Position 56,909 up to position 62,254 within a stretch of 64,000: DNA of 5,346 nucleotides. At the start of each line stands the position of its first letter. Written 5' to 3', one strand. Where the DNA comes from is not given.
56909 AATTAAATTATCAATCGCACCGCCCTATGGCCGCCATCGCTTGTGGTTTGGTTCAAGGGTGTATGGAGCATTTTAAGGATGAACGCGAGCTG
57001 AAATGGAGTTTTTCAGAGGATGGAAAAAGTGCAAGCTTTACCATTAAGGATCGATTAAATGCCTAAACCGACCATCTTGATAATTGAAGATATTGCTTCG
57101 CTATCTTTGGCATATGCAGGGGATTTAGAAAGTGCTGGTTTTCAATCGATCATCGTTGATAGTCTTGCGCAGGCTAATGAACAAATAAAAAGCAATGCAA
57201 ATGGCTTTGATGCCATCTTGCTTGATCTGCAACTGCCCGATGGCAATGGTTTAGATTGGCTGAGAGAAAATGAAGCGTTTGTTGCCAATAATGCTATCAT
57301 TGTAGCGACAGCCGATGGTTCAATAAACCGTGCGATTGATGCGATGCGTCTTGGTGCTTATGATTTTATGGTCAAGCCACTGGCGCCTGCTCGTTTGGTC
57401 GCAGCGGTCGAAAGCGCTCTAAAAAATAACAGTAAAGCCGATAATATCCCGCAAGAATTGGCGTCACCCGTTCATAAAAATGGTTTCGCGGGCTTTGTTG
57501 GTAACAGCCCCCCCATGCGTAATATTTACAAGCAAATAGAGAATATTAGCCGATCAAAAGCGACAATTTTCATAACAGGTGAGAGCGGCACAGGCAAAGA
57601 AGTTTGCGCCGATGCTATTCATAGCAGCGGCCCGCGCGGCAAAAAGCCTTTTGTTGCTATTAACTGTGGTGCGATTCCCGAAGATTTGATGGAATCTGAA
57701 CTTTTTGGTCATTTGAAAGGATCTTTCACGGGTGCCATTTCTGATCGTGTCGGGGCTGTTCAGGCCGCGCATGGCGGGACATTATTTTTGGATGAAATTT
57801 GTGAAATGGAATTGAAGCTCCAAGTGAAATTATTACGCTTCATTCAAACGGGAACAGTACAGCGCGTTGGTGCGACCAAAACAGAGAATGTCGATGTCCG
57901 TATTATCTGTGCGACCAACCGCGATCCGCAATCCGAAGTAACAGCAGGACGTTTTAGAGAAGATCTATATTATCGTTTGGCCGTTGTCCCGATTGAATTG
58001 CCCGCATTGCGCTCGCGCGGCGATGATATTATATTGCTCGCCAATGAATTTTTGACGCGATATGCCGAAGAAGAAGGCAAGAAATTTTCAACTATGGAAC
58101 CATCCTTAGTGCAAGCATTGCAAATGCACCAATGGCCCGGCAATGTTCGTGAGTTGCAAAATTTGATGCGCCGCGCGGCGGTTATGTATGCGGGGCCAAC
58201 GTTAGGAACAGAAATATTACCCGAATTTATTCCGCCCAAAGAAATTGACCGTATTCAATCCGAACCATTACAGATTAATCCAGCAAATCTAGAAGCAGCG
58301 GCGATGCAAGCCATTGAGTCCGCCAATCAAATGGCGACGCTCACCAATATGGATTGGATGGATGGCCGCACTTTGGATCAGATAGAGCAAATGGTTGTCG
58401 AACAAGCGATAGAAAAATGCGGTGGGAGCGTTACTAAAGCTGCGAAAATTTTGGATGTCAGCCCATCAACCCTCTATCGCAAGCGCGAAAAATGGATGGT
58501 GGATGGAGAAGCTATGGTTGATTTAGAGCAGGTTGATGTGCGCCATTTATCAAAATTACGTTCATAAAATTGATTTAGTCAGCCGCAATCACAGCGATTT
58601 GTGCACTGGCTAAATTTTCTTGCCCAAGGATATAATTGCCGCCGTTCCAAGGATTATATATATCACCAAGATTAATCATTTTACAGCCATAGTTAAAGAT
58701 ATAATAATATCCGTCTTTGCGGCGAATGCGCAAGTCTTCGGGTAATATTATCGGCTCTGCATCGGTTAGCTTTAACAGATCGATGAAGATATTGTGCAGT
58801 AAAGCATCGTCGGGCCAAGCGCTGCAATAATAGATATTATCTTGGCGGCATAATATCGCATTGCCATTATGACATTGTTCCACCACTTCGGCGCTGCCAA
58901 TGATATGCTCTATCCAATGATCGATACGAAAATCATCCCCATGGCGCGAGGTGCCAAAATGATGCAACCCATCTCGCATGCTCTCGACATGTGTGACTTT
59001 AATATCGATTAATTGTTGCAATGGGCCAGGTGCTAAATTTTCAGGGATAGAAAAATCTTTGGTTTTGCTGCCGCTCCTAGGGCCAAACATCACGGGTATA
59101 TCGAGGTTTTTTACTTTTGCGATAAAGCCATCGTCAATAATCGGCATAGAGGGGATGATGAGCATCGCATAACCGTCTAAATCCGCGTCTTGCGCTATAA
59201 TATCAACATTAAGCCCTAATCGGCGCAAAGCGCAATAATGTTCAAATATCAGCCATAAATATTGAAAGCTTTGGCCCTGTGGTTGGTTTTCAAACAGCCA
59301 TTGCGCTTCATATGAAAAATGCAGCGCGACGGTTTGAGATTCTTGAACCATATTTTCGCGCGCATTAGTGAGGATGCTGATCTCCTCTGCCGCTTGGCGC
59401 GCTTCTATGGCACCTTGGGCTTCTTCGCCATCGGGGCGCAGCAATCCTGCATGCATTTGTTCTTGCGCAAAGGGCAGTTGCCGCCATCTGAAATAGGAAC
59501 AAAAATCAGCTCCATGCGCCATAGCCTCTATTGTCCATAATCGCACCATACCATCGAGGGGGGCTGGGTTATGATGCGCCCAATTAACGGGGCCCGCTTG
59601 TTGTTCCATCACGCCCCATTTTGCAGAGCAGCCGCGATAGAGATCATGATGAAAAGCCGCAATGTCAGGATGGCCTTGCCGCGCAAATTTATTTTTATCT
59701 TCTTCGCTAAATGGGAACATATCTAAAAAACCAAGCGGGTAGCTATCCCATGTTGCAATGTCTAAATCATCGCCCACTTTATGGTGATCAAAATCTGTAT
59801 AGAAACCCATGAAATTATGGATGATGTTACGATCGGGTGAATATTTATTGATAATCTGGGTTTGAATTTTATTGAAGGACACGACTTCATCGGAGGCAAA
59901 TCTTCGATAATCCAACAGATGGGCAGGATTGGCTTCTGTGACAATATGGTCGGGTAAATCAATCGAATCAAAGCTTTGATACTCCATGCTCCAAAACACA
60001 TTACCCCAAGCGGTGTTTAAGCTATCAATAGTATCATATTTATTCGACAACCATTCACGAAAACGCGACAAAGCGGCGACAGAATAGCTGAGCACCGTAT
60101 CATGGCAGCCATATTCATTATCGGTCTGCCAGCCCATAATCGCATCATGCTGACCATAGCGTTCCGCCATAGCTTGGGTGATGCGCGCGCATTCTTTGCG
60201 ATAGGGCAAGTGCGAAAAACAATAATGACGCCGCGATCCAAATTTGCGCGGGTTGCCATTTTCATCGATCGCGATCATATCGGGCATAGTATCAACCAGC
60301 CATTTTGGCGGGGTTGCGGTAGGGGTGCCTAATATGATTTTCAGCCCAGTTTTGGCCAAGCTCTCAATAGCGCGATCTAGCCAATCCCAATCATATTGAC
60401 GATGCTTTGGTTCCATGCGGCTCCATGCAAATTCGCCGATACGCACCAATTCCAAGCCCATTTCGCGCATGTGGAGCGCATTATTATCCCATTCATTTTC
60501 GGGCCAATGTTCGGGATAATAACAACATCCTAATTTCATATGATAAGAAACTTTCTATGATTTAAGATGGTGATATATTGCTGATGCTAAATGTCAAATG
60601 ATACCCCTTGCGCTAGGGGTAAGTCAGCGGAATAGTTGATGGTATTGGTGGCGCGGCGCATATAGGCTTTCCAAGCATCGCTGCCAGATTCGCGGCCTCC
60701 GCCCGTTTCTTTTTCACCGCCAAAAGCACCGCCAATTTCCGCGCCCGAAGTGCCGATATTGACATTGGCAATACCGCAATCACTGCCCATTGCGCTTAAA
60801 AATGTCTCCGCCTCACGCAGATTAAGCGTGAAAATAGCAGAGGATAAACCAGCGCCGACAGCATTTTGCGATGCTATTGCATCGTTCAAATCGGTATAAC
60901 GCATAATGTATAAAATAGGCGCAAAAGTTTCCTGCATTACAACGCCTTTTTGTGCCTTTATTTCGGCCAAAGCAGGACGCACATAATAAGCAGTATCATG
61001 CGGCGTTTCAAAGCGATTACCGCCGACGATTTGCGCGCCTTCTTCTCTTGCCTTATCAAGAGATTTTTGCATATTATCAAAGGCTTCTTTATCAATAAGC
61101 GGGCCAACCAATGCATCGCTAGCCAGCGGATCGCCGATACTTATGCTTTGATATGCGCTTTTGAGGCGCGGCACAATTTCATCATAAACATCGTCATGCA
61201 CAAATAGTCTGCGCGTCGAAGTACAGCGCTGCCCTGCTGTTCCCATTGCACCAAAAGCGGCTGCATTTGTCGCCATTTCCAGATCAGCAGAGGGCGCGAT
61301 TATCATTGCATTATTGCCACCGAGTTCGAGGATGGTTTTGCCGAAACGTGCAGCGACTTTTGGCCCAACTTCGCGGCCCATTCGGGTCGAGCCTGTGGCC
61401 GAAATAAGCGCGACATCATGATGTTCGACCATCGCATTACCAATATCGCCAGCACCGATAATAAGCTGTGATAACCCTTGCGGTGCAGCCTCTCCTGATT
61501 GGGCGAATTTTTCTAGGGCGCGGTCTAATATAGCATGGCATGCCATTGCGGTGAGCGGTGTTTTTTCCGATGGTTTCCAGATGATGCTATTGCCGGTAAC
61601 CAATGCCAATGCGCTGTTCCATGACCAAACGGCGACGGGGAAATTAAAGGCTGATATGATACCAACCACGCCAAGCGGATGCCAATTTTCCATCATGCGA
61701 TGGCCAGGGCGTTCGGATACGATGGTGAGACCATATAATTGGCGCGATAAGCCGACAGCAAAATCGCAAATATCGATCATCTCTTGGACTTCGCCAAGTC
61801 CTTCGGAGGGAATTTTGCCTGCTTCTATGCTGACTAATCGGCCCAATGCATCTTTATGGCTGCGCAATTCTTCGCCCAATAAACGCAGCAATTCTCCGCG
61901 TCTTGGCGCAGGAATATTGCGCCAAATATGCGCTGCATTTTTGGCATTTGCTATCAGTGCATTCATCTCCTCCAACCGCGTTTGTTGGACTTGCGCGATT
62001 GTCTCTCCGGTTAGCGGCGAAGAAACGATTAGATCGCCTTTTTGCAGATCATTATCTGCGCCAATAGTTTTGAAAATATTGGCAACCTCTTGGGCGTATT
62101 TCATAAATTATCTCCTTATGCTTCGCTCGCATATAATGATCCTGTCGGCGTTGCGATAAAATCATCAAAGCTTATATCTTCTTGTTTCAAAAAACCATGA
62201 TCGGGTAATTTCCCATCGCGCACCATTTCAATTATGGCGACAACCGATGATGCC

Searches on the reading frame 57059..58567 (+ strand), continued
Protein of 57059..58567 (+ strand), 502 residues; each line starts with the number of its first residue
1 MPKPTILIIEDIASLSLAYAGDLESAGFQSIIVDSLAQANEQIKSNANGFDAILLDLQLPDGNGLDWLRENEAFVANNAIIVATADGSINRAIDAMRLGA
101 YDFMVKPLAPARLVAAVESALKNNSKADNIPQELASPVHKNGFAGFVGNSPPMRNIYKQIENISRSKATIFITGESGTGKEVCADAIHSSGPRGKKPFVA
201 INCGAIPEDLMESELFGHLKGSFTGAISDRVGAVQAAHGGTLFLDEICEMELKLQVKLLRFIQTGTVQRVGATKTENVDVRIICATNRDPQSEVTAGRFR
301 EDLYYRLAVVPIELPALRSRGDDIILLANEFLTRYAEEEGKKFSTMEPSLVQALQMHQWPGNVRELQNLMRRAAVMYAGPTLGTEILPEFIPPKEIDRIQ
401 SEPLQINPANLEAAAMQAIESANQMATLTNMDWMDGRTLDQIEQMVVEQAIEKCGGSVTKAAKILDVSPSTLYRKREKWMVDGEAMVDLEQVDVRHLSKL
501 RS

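Call 36: find_encoding_contigs(protein=P0030, flank=10000, max_places=1)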
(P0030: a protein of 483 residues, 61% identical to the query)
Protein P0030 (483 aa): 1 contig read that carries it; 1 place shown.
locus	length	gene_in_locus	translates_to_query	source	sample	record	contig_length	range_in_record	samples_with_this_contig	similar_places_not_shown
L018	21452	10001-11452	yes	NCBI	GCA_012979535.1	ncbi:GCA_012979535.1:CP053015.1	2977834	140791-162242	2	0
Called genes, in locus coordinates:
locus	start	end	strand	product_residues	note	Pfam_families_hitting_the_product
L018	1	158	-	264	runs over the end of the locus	PF03372:Exo_endo_phos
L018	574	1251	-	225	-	PF03548:LolA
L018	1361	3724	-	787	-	PF13491:FtsK_4TM, PF17854:FtsK_alpha, PF01580:FtsK_SpoIIIE, PF09397:FtsK_gamma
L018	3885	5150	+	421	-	PF01494:FAD_binding_3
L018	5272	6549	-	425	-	-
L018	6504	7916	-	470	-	-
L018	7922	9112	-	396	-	PF02563:Poly_export (weak), PF22461:SLBB_2 (faint)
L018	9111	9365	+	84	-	-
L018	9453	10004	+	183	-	PF07700:HNOB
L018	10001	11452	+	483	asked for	PF00072:Response_reg, PF00158:Sigma54_activat, PF14532:Sigma54_activ_2, PF07728:AAA_5 (weak), PF25601:AAA_lid_14, PF02954:HTH_8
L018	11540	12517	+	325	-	PF08240:ADH_N, PF00107:ADH_zinc_N, PF13602:ADH_zinc_N_2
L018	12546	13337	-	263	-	PF23441:SDR (weak), PF00106:adh_short, PF08659:KR (weak), PF13561:adh_short_C2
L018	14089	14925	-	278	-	PF00106:adh_short, PF08659:KR, PF13561:adh_short_C2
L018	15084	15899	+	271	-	PF03588:Leu_Phe_trans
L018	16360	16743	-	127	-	PF05071:NDUFA12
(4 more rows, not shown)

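Call 37: find_encoding_contigs(protein=P0092, flank=10000, max_places=1)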
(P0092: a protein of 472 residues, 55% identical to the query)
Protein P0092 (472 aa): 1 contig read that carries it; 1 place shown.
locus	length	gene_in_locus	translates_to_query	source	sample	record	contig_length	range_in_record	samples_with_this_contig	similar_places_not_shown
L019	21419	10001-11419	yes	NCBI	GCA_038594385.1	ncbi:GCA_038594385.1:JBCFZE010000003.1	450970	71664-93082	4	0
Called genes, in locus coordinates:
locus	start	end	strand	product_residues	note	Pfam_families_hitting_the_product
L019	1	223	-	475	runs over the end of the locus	PF03808:Glyco_tran_WecG, PF02397:Bac_transf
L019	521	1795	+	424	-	PF01943:Polysacc_synt, PF13440:Polysacc_synt_3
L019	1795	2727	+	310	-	PF00535:Glycos_transf_2, PF10111:Glyco_tranf_2_2, PF13641:Glyco_tranf_2_3 (weak)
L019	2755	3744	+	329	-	PF00535:Glycos_transf_2, PF10111:Glyco_tranf_2_2, PF13641:Glyco_tranf_2_3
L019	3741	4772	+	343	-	PF13439:Glyco_transf_4, PF20706:GT4-conflict, PF00534:Glycos_transf_1, PF13692:Glyco_trans_1_4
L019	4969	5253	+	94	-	-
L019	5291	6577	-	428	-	-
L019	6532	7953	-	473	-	-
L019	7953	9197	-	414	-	PF02563:Poly_export, PF22461:SLBB_2 (weak)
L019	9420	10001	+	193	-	PF07700:HNOB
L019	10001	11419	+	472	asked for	PF00072:Response_reg, PF00158:Sigma54_activat, PF14532:Sigma54_activ_2, PF07728:AAA_5 (weak), PF25601:AAA_lid_14, PF02954:HTH_8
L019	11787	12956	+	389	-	PF00589:Phage_integrase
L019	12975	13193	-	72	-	PF19135:DUF5818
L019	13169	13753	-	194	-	PF13406:SLT_2 (faint), PF01464:SLT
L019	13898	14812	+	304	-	PF01807:Zn_ribbon_DnaG (weak), PF23639:DUF7146, PF13362:Toprim_3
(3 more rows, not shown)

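Call 49: search_solved_structures(query=window:57059-58567:+, max_evalue=1e-100, show_alignments=1)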
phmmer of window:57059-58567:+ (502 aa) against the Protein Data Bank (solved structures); distinct sequences matched with E-value up to 1e-100: 1.
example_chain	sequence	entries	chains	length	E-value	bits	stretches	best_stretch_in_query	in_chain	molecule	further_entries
5ep0_A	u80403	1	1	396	4.9e-118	398.1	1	4-393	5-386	Putative repressor protein luxO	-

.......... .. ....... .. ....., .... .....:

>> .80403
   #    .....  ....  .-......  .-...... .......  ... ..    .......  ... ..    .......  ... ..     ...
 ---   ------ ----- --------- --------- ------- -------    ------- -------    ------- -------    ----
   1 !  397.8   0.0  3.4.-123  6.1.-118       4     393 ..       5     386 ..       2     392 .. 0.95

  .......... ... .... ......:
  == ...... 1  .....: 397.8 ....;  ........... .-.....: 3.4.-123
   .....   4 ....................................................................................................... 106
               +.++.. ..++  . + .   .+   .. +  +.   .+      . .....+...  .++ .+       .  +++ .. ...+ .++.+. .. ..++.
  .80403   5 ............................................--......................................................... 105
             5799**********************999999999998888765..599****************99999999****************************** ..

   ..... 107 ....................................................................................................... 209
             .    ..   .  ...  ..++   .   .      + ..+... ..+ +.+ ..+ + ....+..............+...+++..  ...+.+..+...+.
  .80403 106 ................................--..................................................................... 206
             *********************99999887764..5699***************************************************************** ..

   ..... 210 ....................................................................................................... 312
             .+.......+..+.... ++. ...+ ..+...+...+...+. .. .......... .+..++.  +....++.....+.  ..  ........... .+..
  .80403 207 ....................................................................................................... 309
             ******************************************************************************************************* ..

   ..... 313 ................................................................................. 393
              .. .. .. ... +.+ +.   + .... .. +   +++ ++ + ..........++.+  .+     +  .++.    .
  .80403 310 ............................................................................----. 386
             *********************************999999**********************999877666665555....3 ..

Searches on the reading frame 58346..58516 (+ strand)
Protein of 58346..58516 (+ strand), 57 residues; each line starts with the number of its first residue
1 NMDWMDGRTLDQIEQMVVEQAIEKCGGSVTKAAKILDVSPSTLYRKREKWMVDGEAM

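Call 35: find_homologous_proteins(query=window:58346-58516:+, max_evalue=0.001)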
Query seq(57 aa) (57 aa): 2 proteins with E <= 0.001 among 2 candidates.
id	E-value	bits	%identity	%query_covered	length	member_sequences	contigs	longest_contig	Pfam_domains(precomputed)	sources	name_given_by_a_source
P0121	1.9e-6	45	58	75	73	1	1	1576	PF02954.26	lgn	-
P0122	1.0e-4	40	53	75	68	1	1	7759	PF02954.26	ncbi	-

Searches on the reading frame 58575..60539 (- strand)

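Call 8: search_protein_families(library=pfam, proteins=[window:58575-60539:-])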
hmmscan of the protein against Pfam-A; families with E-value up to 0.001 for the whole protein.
window:58575-60539:- (654 aa): 3 families
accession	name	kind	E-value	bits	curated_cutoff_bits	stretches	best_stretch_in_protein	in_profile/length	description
PF02449.21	Glyco_hydro_42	-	1.4e-144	482.5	21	1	6-388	1-374/376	Beta-galactosidase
PF08532.16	Glyco_hydro_42M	-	9.5e-27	94.3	25.8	1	403-590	2-202/207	Beta-galactosidase trimerisation domain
PF01373.23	Glyco_hydro_14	-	4e-05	23.2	27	0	143-184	173-214/402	Glycosyl hydrolase family 14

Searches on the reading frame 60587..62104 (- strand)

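Call 8: search_protein_families(library=pfam, proteins=[window:60587-62104:-])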
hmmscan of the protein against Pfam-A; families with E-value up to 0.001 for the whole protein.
window:60587-62104:- (505 aa): 1 family
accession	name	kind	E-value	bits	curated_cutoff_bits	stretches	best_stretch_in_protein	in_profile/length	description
PF00171.27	Aldedh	-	9.2e-129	430.4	23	1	25-484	9-458/461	Aldehyde dehydrogenase family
